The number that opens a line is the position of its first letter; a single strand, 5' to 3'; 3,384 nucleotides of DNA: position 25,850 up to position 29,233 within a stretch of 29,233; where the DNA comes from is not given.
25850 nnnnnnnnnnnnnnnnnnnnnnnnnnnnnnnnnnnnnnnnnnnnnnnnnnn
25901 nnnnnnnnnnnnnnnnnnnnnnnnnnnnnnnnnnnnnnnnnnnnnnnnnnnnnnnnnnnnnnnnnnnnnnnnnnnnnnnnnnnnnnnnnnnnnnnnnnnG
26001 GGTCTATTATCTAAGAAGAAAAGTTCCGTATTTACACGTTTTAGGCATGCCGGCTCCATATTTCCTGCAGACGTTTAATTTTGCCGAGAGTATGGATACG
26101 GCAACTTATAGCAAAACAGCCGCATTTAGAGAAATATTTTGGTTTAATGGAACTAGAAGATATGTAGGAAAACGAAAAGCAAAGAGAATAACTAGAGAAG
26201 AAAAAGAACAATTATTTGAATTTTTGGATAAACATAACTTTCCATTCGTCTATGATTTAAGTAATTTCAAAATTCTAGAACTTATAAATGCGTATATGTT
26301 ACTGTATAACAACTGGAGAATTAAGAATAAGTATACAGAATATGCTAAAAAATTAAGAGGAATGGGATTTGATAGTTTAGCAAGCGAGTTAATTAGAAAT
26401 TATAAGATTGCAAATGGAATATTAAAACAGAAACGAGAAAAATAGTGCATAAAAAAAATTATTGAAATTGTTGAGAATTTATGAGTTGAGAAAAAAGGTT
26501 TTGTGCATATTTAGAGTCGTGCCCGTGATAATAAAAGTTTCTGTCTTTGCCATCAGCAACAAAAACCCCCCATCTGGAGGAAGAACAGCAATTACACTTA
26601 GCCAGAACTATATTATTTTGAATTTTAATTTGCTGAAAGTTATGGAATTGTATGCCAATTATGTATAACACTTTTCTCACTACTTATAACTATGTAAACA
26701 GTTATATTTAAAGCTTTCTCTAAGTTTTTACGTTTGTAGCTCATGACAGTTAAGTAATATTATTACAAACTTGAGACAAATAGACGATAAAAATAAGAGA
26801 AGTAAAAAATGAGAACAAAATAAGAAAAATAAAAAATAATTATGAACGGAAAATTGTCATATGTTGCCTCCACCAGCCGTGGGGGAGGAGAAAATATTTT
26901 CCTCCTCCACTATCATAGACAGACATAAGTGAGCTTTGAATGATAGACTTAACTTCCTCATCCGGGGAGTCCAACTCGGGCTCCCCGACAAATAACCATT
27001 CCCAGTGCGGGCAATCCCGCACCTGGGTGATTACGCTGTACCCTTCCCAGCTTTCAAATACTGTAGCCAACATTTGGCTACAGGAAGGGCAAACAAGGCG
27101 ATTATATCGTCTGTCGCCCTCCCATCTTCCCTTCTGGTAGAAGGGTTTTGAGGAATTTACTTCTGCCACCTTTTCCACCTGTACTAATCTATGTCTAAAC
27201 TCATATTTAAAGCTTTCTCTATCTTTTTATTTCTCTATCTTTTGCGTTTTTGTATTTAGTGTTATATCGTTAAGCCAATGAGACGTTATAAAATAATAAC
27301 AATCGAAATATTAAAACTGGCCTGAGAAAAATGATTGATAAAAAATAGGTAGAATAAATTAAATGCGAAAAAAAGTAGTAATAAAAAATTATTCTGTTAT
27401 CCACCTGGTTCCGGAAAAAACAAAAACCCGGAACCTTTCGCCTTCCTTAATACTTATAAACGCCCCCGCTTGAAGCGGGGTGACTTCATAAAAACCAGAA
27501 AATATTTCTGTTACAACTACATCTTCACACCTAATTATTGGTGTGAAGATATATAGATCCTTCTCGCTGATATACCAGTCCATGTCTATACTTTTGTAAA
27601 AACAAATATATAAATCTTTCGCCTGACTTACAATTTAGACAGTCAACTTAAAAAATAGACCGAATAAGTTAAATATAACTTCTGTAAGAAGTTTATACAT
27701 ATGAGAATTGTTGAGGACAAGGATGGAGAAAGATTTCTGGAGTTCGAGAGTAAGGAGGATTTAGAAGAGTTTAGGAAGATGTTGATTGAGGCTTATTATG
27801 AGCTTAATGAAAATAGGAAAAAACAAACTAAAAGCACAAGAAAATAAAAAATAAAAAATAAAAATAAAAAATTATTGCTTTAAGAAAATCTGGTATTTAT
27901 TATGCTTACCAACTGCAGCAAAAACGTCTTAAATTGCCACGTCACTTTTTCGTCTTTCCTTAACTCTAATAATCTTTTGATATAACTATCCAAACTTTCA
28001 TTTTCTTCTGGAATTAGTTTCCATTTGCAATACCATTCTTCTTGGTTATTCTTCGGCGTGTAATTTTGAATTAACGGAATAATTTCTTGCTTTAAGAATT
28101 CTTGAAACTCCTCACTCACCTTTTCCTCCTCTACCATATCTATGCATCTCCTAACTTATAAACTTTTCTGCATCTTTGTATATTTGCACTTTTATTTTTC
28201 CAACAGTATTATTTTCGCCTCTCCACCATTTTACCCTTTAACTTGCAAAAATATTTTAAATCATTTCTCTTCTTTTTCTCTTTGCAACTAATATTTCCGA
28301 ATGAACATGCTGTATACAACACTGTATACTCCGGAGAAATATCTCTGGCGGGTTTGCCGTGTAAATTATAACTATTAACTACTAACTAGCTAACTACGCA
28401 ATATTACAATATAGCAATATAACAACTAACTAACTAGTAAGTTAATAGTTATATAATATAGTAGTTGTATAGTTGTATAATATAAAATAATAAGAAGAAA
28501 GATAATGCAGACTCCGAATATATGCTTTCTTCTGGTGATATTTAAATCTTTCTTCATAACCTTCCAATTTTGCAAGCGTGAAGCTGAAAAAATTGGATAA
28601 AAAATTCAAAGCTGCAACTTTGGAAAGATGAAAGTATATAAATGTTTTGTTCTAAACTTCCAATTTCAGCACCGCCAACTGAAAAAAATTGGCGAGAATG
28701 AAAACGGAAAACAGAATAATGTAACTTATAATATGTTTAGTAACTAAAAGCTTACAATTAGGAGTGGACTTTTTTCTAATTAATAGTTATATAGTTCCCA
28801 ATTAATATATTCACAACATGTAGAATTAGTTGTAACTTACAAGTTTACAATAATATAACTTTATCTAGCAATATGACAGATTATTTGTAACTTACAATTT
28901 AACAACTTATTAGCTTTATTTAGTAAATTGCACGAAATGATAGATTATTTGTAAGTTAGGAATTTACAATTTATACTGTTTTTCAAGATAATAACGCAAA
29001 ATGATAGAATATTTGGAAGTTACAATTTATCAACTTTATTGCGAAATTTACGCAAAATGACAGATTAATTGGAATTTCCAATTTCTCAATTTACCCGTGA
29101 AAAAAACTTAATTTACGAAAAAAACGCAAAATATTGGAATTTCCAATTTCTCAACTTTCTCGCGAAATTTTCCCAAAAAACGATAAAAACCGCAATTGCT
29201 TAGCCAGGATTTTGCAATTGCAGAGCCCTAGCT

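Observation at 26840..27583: GC-rich island in the right arm: foreign ORFs dropped into native promoter/terminator cassettes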

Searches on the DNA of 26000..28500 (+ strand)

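Call 4: search_dna_similar(query=window:26000-28500:+, collection=phages, mode=distant, max_rows=30)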
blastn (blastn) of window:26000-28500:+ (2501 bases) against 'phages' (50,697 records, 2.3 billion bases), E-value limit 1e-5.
Records with a match: 26; places in all: 58; records where one place covers at least 80% of the query: 0.
Best place of each record, by identity: 60-80% 26.
By first word of the organism name: Sulfolobus 26.
By host as written in the record: Sulfolobus islandicus 24; Sulfolobus islandicus KVEM10H3 1; Sulfolobus islandicus LAL14/1 1.
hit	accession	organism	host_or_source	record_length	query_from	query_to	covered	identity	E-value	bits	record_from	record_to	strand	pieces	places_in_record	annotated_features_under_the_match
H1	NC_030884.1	Sulfolobus islandicus rudivirus 3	Sulfolobus islandicus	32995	36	743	20%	74.0%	6e-59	301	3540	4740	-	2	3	queuine tRNA-ribosyltransferase | AcrID1 family anti-CRISPR protein | hypothetical protein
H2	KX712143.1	Sulfolobus islandicus rod-shaped virus 3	Sulfolobus islandicus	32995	36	743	20%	74.0%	6e-59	301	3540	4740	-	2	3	queuine/archaeosine tRNA-ribosyltransferase | hypothetical protein (x2)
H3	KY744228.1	Sulfolobus islandicus rod-shaped virus 9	Sulfolobus islandicus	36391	6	462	18%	78.1%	7e-103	382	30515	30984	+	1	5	hypothetical protein (x2)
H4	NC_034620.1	Sulfolobus islandicus rod-shaped virus 9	Sulfolobus islandicus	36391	6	462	18%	78.1%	7e-103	382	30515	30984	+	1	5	queuine tRNA-ribosyltransferase | hypothetical protein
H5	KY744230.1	Sulfolobus islandicus rod-shaped virus 10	Sulfolobus islandicus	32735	6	462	18%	76.8%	1e-93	351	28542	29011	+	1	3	hypothetical protein (x2)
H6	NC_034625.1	Sulfolobus islandicus rod-shaped virus 10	Sulfolobus islandicus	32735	6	462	18%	76.8%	1e-93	351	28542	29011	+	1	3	queuine tRNA-ribosyltransferase | hypothetical protein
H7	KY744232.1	Sulfolobus islandicus rod-shaped virus 7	Sulfolobus islandicus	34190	1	434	17%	79.4%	7e-103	382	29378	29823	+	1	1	hypothetical protein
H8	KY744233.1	Sulfolobus islandicus rod-shaped virus 5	Sulfolobus islandicus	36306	1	434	17%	79.4%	7e-103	382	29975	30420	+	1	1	hypothetical protein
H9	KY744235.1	Sulfolobus islandicus rod-shaped phage 6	Sulfolobus islandicus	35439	1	434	17%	79.4%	7e-103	382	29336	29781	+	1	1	hypothetical protein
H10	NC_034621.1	Sulfolobus islandicus rod-shaped virus 5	Sulfolobus islandicus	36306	1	434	17%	79.4%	7e-103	382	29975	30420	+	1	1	queuine tRNA-ribosyltransferase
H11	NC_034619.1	Sulfolobus islandicus rod-shaped virus 7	Sulfolobus islandicus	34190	1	434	17%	79.4%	7e-103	382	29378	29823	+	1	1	queuine tRNA-ribosyltransferase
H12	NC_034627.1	Sulfolobus islandicus rod-shaped phage 6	Sulfolobus islandicus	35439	1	434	17%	79.4%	7e-103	382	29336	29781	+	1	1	queuine tRNA-ribosyltransferase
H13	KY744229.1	Sulfolobus islandicus rod-shaped virus 8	Sulfolobus islandicus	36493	1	434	17%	79.4%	2e-104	388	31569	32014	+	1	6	hypothetical protein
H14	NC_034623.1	Sulfolobus islandicus rod-shaped virus 8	Sulfolobus islandicus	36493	1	434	17%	79.4%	2e-104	388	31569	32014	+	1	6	queuine tRNA-ribosyltransferase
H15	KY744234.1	Sulfolobus islandicus rod-shaped virus 11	Sulfolobus islandicus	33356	6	434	17%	78.2%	4e-93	349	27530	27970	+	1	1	hypothetical protein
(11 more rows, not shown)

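Call 47: search_dna_similar(query=L017:1-18073:+, collection=phages, mode=near, max_rows=8)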
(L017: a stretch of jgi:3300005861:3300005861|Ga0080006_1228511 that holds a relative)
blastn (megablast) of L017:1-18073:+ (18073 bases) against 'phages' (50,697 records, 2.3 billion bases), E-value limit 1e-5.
Records with a match: 2; places in all: 2; records where one place covers at least 80% of the query: 0.
Best place of each record, by identity: 80-90% 1; 60-80% 1.
By first word of the organism name: Sulfolobus 2.
By host as written in the record: - 2.
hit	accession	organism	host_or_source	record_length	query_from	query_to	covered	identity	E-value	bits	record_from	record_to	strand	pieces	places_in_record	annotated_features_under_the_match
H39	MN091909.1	Sulfolobus turreted icosahedral virus 1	-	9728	902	1465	3%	80.2%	2e-111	412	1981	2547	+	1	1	record has no annotation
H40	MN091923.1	Sulfolobus turreted icosahedral virus 1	-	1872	1026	1465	2%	77.4%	4e-64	255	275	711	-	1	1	record has no annotation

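Call 48: search_dna_similar(query=L017:10000-17900:+, collection=phages, mode=distant, max_rows=12)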
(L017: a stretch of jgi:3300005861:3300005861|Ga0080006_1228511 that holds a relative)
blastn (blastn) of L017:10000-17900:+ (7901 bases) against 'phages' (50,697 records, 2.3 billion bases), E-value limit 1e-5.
Records with a match: 2; places in all: 2; records where one place covers at least 80% of the query: 0.
Best place of each record, by identity: 60-80% 2.
By first word of the organism name: Sulfolobus 2.
By host as written in the record: Sulfolobus islandicus 2.
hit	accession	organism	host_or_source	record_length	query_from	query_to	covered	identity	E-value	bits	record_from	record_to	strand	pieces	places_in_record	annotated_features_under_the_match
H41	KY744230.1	Sulfolobus islandicus rod-shaped virus 10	Sulfolobus islandicus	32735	2079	2407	4%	65.3%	7e-7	65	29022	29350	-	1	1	hypothetical protein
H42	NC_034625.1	Sulfolobus islandicus rod-shaped virus 10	Sulfolobus islandicus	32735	2079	2407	4%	65.3%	7e-7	65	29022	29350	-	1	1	hypothetical protein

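Call 49: search_dna_similar(query=L015:1-8000:+, collection=plasmids, mode=distant, max_rows=10)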
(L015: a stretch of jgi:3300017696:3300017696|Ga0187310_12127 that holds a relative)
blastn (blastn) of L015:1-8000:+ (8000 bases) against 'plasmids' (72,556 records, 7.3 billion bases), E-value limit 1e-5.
No match.
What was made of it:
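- Tried and rejected: Plasmid origin of the donor-type element: no plasmid match (call 49).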

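Call 53: get_annotated_region(hit=H1, flank=4000)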
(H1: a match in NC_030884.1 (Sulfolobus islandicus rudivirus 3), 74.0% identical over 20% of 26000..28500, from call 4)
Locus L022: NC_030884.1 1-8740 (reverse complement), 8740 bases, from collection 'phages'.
description: Sulfolobus islandicus rudivirus 3 isolate SIRV3, complete genome.
organism: Sulfolobus islandicus rudivirus 3 (NCBI taxid 1895333)
taxonomy: Viruses; Adnaviria; Zilligvirae; Taleaviricota; Tokiviricetes; Ligamenvirales; Rudiviridae; Rudivirus
host: Sulfolobus islandicus; source: -; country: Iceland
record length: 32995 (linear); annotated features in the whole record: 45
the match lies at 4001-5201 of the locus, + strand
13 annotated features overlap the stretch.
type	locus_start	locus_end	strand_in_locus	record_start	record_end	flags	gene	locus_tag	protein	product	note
CDS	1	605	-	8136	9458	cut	-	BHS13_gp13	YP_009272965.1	protease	ATPase, ssDNA annealing activity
CDS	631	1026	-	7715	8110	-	-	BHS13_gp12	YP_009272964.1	ssDNA binding protein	-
CDS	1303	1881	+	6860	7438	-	-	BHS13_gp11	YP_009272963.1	hypothetical protein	-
CDS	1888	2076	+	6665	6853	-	-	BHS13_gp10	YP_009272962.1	Arc-like repressor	-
CDS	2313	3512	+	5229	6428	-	-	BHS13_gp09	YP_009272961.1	aminoacid permease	-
CDS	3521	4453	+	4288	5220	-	-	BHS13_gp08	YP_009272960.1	queuine tRNA-ribosyltransferase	-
CDS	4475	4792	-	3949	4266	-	-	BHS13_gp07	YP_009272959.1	AcrID1 family anti-CRISPR protein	-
CDS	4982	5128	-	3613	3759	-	-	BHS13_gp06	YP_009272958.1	hypothetical protein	-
CDS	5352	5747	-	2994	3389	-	-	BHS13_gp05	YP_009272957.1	structural protein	-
CDS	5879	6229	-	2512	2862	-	-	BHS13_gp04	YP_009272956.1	hypothetical protein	-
CDS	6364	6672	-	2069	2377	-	-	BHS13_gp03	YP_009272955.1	hypothetical protein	-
CDS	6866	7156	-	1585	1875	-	-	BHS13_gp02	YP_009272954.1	anti-CRISPR protein AcrID1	-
CDS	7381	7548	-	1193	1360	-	-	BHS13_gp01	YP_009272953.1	terminase small subunit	-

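Call 119: search_rna_families(sources=[L017, L025, window], threshold=gathering)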
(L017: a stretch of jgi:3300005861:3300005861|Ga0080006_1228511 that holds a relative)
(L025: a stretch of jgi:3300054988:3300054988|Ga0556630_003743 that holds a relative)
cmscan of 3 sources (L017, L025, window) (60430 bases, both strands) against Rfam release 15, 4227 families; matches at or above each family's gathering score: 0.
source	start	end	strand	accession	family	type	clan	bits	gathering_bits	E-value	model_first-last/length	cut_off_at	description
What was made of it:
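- On Known structured RNA family (Rfam 15): No match at gathering score (call 119).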

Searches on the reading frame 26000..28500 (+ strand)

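Call 89: search_solved_structures(query=L022:6866-7156:-, max_evalue=0.001)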
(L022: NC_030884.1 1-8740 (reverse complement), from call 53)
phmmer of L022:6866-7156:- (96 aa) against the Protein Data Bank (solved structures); distinct sequences matched with E-value up to 0.001: 2.
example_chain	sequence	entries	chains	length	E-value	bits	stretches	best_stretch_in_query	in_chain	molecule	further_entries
6exp_A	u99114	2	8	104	1.9e-59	201.3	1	1-96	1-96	SIRV3 AcrID1 (gp02) anti-CRISPR protein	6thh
2h36_X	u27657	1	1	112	0.00016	25.3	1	5-95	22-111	Hypothetical protein SIFV0014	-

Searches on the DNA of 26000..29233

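Call 16: search_rna_families(source=window, start=26000, end=29233, threshold=evalue, max_evalue=1)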
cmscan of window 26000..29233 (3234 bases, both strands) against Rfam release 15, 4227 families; matches with E-value up to 1: 1.
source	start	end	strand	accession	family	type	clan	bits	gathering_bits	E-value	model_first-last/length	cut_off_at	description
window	27081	27240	-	RF02988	GEBRO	Gene; sRNA;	-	20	284.7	0.009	1-350/350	no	GEBRO RNA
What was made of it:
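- No Rfam family reaches its gathering score, and the best weak match scores 20 bits against a threshold of 285 (calls 16, 119).
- Tried and rejected: Rfam found nothing (calls 16, 119).
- On Known structured RNA family (Rfam 15): The only weak match is GEBRO, 20 bits against 284.7 (call 16).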

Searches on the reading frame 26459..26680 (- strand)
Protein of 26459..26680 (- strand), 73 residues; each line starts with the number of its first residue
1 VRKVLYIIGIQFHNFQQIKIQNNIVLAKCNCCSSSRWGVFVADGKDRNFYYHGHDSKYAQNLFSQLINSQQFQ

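Call 6: search_protein_families(library=pfam, proteins=[window:26459-26680:-], max_evalue=1)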
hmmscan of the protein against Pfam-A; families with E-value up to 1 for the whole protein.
window:26459-26680:- (73 aa): 0 families

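Call 7: search_protein_families(library=phrogs, proteins=[window:26459-26680:-], max_evalue=1)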
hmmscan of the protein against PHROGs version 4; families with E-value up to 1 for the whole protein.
window:26459-26680:- (73 aa): 2 families
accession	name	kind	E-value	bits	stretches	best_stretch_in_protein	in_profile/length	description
phrog_27628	-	unknown function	3.2e-22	80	1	6-71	4-72/75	-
phrog_5539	-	unknown function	0.31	12.1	1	34-69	15-50/117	-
